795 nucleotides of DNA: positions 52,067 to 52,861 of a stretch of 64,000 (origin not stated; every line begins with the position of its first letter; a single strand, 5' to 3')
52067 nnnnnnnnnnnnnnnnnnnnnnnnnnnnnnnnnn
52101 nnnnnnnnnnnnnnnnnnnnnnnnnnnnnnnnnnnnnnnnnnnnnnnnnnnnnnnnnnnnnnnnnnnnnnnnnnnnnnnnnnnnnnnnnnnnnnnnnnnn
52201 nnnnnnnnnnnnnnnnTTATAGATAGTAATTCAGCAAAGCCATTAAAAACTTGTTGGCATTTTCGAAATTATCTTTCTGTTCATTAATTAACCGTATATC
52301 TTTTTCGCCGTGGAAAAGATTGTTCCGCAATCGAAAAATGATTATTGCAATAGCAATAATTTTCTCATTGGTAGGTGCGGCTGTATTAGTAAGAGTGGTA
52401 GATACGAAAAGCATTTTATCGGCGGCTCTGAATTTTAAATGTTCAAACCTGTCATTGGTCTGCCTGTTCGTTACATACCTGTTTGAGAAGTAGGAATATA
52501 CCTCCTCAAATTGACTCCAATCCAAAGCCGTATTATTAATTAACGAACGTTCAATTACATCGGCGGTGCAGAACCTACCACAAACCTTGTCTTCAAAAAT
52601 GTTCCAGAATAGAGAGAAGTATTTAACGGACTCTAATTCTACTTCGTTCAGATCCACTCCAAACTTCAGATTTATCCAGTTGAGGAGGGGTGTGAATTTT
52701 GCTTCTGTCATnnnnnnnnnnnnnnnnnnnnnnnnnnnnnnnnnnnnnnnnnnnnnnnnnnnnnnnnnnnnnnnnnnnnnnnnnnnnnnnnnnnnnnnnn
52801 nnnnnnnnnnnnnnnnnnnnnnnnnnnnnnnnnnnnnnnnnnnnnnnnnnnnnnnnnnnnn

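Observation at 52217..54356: Response regulator - QxK nuclease - HEPN RNase operon: candidate signal-controlled defence system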

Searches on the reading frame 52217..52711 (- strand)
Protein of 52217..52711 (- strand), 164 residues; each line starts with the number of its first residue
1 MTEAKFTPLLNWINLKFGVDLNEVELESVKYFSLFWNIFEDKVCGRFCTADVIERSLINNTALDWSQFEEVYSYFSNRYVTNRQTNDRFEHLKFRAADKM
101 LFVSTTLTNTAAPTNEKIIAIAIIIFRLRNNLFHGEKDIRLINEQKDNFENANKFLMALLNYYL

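Call 3: search_protein_families(library=pfam, proteins=[window:52217-52711:-], max_evalue=1)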
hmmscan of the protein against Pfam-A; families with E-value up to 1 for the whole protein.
window:52217-52711:- (164 aa): 2 families
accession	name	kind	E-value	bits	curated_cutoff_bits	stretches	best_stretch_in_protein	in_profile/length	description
PF23476.1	DUF7132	-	0.015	15.9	27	1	16-66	42-91/106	Family of unknown function (DUF7132)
PF17166.9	DUF5126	-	0.024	15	27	1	59-118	41-100/104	Domain of unknown function (DUF5126)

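Call 4: search_protein_families(library=padloc, proteins=[window:52217-52711:-], max_evalue=1)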
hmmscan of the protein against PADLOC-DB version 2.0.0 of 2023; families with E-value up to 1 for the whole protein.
window:52217-52711:- (164 aa): 0 families

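Call 5: search_protein_families(library=ncbifam, proteins=[window:52217-52711:-], max_evalue=1)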
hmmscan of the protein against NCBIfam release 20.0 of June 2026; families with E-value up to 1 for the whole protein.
window:52217-52711:- (164 aa): 0 families

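Call 9: find_homologous_proteins(query=window:52217-52711:-)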
Query window:52217-52711:- (164 aa): 34 proteins with E <= 0.001 among 53 candidates.
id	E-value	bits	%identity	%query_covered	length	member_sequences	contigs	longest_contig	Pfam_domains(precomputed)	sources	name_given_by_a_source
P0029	4.5e-103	360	100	100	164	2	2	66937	-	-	-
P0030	3.4e-34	136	46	95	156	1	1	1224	-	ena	-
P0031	3.8e-31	126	44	93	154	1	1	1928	-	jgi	jgi:hypothetical protein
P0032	2.5e-30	124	46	94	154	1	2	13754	-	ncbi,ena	-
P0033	1.1e-29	122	42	93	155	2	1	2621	-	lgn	-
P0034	1.0e-27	115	43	92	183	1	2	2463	-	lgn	-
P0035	1.2e-21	95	36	88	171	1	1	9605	-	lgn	-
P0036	5.7e-21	93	37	92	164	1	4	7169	-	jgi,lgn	-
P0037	7.6e-21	93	36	86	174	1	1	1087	-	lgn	-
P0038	8.7e-21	93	39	86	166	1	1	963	-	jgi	jgi:hypothetical protein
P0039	3.0e-20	91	39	94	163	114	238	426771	-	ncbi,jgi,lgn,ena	jgi:hypothetical protein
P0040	3.6e-20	91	34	94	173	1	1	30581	-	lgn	-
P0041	9.3e-20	89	38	85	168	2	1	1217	-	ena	-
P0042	2.7e-19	88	38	85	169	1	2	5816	-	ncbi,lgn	-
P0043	1.6e-18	85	35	85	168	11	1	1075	-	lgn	-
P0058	2.5e-13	68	37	79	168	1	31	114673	-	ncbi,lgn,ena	-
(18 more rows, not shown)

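Call 21: predict_structure(alignment_id=A2)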
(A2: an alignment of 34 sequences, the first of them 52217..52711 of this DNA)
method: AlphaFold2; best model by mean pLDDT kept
length: 164 residues; sequences in the alignment: 34
mean_pLDDT: 91.8   pTM: 0.87
mean pLDDT of the five models: 91.8, 91.1, 90.6, 90.3, 89.9
residues with pLDDT >= 90: 126; 70-90: 34; 50-70: 2; < 50: 2
segments of 3 or more residues with pLDDT < 50: none
pLDDT, mean of each block of 10 residues (from residue 1): 71 92 89 96 95 92 92 97 96 94 96 96 96 81 90 97 91
secondary structure, 60 per line:
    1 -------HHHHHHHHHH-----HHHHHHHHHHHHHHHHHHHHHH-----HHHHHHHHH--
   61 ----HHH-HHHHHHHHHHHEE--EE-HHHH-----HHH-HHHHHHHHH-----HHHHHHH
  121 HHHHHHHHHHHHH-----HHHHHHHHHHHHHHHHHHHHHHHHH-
elements in order: H8-17 H23-44 H50-58 H69-79 H87-90 H100-108 H114-133 H139-163

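Call 25: fold_search(model_id=the predicted structure, library=pdb)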
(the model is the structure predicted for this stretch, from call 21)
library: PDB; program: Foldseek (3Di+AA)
matches with E <= 10: 547; with E <= 0.001: 0
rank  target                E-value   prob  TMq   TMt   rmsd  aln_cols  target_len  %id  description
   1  5dvc_A                7.1e-01  0.09  0.21  0.15  16.9       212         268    9  Human PPARgamma ligand binding dmain complexed with SB1453 in a covalent bonded form (released 2016-09-21)
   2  6a5z_H                7.4e-01  0.06  0.17  0.13  16.2       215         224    6  Crystal structure of human FXR/RXR-LBD heterodimer bound to HNC180 and 9cRA and SRC1 (released 2018-10-10)
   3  3wj5_B                8.6e-01  0.08  0.20  0.15  16.6       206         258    9  Crystal structure of PPARgamma ligand binding domain in complex with triphenyltin (released 2014-10-15)
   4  5q0m_A                8.6e-01  0.07  0.18  0.15  15.4       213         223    8  Ligand binding to FARNESOID-X-RECEPTOR (released 2017-07-05)
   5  1osh                  8.6e-01  0.06  0.17  0.15  19.9       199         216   10  A Chemical, Genetic, and Structural Analysis of the nuclear bile acid receptor FXR (released 2003-09-23)
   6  7trb_A                1.0e+00  0.07  0.18  0.15  18.5       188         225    7  CRYSTAL STRUCTURE OF FARNESOID X-ACTIVATED RECEPTOR COMPLEXED WITH COMPOUND-32 AKA (1S,3S)-N-({4-[5-(2-FLUOROPR OPAN-2 (released 2022-06-29)
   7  5dwl_A                1.1e+00  0.08  0.20  0.14  14.9       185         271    8  Human PPARgamma ligand binding dmain in complex with SR1664 (released 2016-09-21)
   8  23vy_A                1.1e+00  0.08  0.18  0.16  18.1       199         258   12  Crystal structure of the mouse RORalpha ligand binding domain in fusion with an NRIP1 LXXLL peptide (released 2026-03-11)
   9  5gie_D                1.1e+00  0.09  0.21  0.17  14.3       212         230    8  Crystal structure of VDR in complex with DLAM-4P (P21 form) (released 2016-12-07)
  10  8fhg_B                1.1e+00  0.06  0.19  0.14  16.9       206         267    8  Crystal structure of PPARgamma ligand-binding domain in complex with N-CoR peptide and ZINC5672437 (released 2024-03-20)
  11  4r2u_D                1.2e+00  0.08  0.20  0.15  17.1       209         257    9  Crystal Structure of PPARgamma in complex with SR1664 (released 2015-07-01)
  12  4rgp_A                1.2e+00  0.07  0.18  0.13  17.5       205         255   12  Crystal Structure of Uncharacterized CRISPR/Cas System-associated Protein Csm6 from Streptococcus mutans (released 2014-12-24)
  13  3wj4_B                1.2e+00  0.07  0.20  0.15  16.6       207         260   10  Crystal structure of PPARgamma ligand binding domain in complex with tributyltin (released 2014-10-15)
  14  5q0o_C                1.2e+00  0.06  0.18  0.16  16.1       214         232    6  Ligand binding to FARNESOID-X-RECEPTOR (released 2017-07-05)
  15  6ebu                  1.2e+00  0.12  0.23  0.23  13.8       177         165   11  Crystal structure of Aquifex aeolicus LpxE (released 2019-06-26)
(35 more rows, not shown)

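Call 26: search_solved_structures(query=A2, max_evalue=10, show_alignments=3)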
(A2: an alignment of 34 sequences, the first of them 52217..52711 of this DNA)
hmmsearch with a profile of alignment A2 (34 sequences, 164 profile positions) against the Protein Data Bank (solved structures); distinct sequences matched with E-value up to 10: 2.
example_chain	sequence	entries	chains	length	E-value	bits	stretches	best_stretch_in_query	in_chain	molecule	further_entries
9v21_se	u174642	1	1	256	0.56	13.4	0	53-105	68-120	Small ribosomal subunit protein eS1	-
9v1j_se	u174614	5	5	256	0.61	13.3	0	53-105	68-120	Small ribosomal subunit protein eS1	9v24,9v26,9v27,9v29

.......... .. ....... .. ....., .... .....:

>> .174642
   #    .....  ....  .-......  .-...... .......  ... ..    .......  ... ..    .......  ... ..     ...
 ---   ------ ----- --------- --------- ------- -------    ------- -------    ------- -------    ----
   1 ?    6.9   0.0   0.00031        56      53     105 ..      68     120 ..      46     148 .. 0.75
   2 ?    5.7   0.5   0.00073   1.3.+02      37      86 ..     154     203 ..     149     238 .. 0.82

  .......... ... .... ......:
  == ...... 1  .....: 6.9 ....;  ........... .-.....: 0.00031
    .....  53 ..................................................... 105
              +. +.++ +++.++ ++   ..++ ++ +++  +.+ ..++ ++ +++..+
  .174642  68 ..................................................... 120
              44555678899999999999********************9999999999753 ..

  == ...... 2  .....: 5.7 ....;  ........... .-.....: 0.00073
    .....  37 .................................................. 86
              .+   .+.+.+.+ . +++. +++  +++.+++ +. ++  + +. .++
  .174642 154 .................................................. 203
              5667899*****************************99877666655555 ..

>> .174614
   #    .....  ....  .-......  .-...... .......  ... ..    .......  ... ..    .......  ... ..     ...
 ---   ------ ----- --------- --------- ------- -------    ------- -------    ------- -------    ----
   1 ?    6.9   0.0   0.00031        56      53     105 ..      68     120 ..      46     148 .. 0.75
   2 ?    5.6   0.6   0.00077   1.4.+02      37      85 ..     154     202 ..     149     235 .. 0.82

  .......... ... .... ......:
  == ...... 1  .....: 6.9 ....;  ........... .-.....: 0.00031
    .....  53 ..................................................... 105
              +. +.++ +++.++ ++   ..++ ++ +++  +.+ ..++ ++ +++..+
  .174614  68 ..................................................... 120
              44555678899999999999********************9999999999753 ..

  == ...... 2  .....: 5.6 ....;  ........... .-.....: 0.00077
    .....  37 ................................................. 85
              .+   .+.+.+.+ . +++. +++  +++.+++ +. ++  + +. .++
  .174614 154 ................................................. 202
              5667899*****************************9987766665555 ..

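Call 29: find_encoding_contigs(protein=P0039, flank=5000, max_places=5)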
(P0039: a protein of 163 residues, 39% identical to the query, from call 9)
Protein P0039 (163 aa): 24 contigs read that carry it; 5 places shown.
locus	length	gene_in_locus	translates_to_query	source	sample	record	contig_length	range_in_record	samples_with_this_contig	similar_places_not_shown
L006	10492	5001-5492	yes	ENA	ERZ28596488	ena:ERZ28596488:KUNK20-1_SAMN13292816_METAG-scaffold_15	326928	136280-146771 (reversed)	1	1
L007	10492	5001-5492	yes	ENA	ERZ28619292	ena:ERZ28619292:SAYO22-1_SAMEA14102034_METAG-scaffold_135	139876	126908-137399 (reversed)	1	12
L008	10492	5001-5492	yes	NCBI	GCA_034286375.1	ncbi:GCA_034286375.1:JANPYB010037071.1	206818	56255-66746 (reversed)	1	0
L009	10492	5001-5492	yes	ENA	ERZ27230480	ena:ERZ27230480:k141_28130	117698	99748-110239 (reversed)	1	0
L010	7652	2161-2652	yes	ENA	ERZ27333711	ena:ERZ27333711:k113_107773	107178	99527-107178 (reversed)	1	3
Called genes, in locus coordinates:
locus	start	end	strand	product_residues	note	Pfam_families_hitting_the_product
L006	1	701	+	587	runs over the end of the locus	-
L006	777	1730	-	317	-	PF02661:Fic, PF12802:MarR_2 (weak), PF13412:HTH_24, PF12840:HTH_20 (weak)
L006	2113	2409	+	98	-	-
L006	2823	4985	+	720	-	PF16378:DUF4988, PF13306:LRR_5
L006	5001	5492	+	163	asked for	-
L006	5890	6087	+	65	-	-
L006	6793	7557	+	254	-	PF09570:RE_SinI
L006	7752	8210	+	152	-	PF14595:Thioredoxin_9 (weak), PF13728:TraF, PF13905:Thioredoxin_8 (faint), PF00085:Thioredoxin, PF13098:Thioredoxin_2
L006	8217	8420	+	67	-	PF12837:Fer4_6 (weak), PF00037:Fer4 (weak)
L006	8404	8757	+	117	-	PF12802:MarR_2 (weak), PF01047:MarR, PF13601:HTH_34 (weak)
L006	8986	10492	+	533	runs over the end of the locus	PF01855:POR_N, PF02775:TPP_enzyme_C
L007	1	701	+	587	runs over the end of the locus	-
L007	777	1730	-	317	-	PF02661:Fic, PF12802:MarR_2 (weak), PF13412:HTH_24, PF12840:HTH_20 (weak)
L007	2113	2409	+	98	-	-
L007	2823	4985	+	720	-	PF16378:DUF4988, PF13306:LRR_5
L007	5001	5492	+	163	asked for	-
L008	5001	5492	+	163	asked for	-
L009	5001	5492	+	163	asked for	-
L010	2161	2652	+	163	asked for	-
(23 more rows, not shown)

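Call 30: find_encoding_contigs(protein=P0058, flank=5000, max_places=4)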
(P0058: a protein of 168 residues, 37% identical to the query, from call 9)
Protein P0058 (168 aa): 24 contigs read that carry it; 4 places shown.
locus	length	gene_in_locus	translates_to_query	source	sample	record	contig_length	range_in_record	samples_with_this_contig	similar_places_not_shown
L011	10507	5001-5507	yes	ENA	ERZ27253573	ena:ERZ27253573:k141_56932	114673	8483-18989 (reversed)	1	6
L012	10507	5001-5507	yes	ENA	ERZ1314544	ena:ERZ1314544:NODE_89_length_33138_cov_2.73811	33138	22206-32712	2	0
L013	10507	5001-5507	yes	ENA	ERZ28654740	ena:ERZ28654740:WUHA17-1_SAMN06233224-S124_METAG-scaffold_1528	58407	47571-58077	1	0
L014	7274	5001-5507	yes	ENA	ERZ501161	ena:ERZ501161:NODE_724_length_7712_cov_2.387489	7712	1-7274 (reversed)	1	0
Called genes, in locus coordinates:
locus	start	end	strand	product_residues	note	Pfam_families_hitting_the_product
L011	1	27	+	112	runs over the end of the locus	-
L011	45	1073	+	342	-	PF03864:Phage_cap_E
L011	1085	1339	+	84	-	-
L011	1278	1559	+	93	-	PF05354:Phage_attach (weak)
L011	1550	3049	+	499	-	-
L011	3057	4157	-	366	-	PF13175:AAA_15 (weak), PF13304:AAA_21 (faint)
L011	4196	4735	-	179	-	PF02463:SMC_N (weak), PF13175:AAA_15, PF13304:AAA_21 (weak)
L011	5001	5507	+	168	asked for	-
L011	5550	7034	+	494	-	PF02562:PhoH (faint), PF13604:AAA_30, PF01443:Viral_helicase1 (weak), PF09848:SLFN-g3_helicase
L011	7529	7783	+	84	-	-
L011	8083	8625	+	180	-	-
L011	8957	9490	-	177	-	PF02870:Methyltransf_1N, PF01035:DNA_binding_1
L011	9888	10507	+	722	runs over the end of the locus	PF03412:Peptidase_C39, PF00664:ABC_membrane, PF00005:ABC_tran, PF02463:SMC_N (faint)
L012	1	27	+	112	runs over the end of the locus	-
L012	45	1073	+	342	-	PF03864:Phage_cap_E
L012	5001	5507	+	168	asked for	-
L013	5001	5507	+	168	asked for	-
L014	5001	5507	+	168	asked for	-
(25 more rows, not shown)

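Call 31: find_encoding_contigs(protein=P0032, flank=5000, max_places=3)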
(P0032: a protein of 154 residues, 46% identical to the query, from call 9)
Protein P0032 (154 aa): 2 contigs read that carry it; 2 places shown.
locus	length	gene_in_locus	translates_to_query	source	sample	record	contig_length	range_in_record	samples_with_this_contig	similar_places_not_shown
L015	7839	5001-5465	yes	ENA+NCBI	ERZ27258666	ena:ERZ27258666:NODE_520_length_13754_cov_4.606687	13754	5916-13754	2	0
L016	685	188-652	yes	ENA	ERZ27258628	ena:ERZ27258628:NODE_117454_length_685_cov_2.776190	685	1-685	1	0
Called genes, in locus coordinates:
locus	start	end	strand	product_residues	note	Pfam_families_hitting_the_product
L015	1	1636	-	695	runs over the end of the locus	-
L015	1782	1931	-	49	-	-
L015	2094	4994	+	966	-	-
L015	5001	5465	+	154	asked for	-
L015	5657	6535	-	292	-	-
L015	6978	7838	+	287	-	?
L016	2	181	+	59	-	?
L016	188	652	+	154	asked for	-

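Call 36: find_related_loci(query=A2, collection=genome_contigs, flank=5000)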
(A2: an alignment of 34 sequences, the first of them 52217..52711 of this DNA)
Query A2 (164 aa) in genome_contigs; peptide patterns used: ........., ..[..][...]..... (x = any residue, [..] = any of these).
600 stretches matched a pattern (row limit reached: there are more); 161 encode a relative of the query (tblastn E <= 1e-3); the best 80 are kept; 80 distinct loci.
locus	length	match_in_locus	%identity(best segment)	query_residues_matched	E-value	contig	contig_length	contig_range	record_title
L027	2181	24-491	46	7-163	5e-42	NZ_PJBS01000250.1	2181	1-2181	Psychroflexus sp. MES1-P1E contig220, whole genome shotgun sequence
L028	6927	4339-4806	46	7-163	9e-42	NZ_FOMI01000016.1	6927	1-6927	Algibacter pectinivorans strain DSM 25730, whole genome shotgun sequence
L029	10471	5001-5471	46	6-163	5e-40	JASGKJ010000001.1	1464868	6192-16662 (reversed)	MAG: Ferruginibacter sp. isolate 5N573 JMF-2111-06-0005.ont.bin.573_0, whole genome shotgun sequence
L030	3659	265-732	43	7-163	2e-38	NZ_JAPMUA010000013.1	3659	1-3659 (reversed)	Galbibacter pacificus strain CMA-7 N_13_length_3659_cov_522.344262_cov_522.344262, whole genome shotgun sequence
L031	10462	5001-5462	45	9-163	1e-37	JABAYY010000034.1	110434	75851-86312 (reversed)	MAG: Flavobacteriaceae bacterium isolate HE327_NSB021 NODE_203_length_110434_cov_10.902491, whole genome shotgun sequenc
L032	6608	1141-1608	48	7-163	6e-37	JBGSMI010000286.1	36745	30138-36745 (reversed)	MAG: Ferruginibacter sp. isolate JTS-AC227 k141_573015, whole genome shotgun sequence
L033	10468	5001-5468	44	9-164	9e-37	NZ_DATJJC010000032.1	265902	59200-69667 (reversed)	MAG: Mucilaginibacter sp. isolate SMAG_U15555 k141_6744460, whole genome shotgun sequence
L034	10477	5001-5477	42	4-163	2e-35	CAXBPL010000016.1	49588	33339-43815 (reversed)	MAG TPA_asm: uncultured Polaribacter sp. isolate ERR2762182_binner13_Refined_2 genome assembly, contig: ERZ3422389.722,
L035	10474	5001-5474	40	2-160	4e-35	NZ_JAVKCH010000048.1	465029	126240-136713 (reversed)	MAG: Imperialibacter sp. isolate F4-SAH-14 k141_61396, whole genome shotgun sequence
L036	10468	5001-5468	38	7-163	4e-34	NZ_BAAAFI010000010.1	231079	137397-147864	Algoriphagus jejuensis strain JCM 16112 sequence10, whole genome shotgun sequence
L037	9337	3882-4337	37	12-160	3e-27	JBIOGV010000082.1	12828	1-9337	MAG: Chitinophagales bacterium isolate GcL13-12 k141_572347_length_12828_cov_141.3926, whole genome shotgun sequence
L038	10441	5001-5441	40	12-161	4e-27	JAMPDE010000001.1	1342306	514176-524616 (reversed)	MAG: Alistipes senegalensis isolate NALB_7821b_10 Scaffold_#1__SCF_001__1337492_bp, whole genome shotgun sequence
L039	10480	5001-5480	40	10-160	9e-27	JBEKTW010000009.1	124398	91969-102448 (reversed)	MAG: Bacteroidota bacterium isolate SPRUCE 567 SPRUCE_567_9, whole genome shotgun sequence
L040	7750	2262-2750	38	2-160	1e-26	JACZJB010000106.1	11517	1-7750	MAG: Anaerolineales bacterium isolate MAG8 chloroflexi_2_contig_518613, whole genome shotgun sequence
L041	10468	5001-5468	36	4-161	3e-26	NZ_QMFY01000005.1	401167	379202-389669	Pseudochryseolinea flava strain SDU1-6 Scaffold5_1, whole genome shotgun sequence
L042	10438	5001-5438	37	12-161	1e-25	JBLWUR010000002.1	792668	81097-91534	MAG: Fulvivirga sp. isolate EA11-02 A11.024.metabat.1RE.5K@2, whole genome shotgun sequence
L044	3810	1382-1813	39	20-161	3e-24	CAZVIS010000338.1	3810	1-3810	MAG TPA_asm: uncultured Rhodobacterales bacterium isolate SRP287051_co1_92 genome assembly, contig: NODE_28266_length_38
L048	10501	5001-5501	34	1-160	5e-23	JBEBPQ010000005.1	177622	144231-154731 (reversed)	MAG: Advenella kashmirensis isolate T1.bin.27 NODE_199_length_177622_cov_11.116739, whole genome shotgun sequence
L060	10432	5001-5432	33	20-160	8e-22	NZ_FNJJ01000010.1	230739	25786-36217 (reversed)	Ectopseudomonas guguanensis strain JCM 18416, whole genome shotgun sequence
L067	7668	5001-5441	37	21-160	8e-21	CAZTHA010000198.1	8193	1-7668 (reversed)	MAG TPA_asm: uncultured bacterium isolate binchicken_co108_60 genome assembly, contig: NODE_18705_length_8193_cov_5.6049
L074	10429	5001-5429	31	21-160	5e-20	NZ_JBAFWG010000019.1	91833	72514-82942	Xanthobacter sp. V2C-4 Contig019, whole genome shotgun sequence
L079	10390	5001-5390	39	32-160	8e-20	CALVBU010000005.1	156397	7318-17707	MAG: Candidatus Gastranaerophilales bacterium isolate BRZ_P__bin23 genome assembly, contig: BRZ_P__NODE_98_length_156397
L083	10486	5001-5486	32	5-160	2e-19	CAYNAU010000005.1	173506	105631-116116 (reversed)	MAG TPA_asm: uncultured Porticoccus sp. isolate SRP321284_co1_104 genome assembly, contig: NODE_76_length_173506_cov_457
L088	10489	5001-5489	30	4-161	4e-19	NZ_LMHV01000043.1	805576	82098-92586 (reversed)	Rhizobium sp. Root708 contig_8, whole genome shotgun sequence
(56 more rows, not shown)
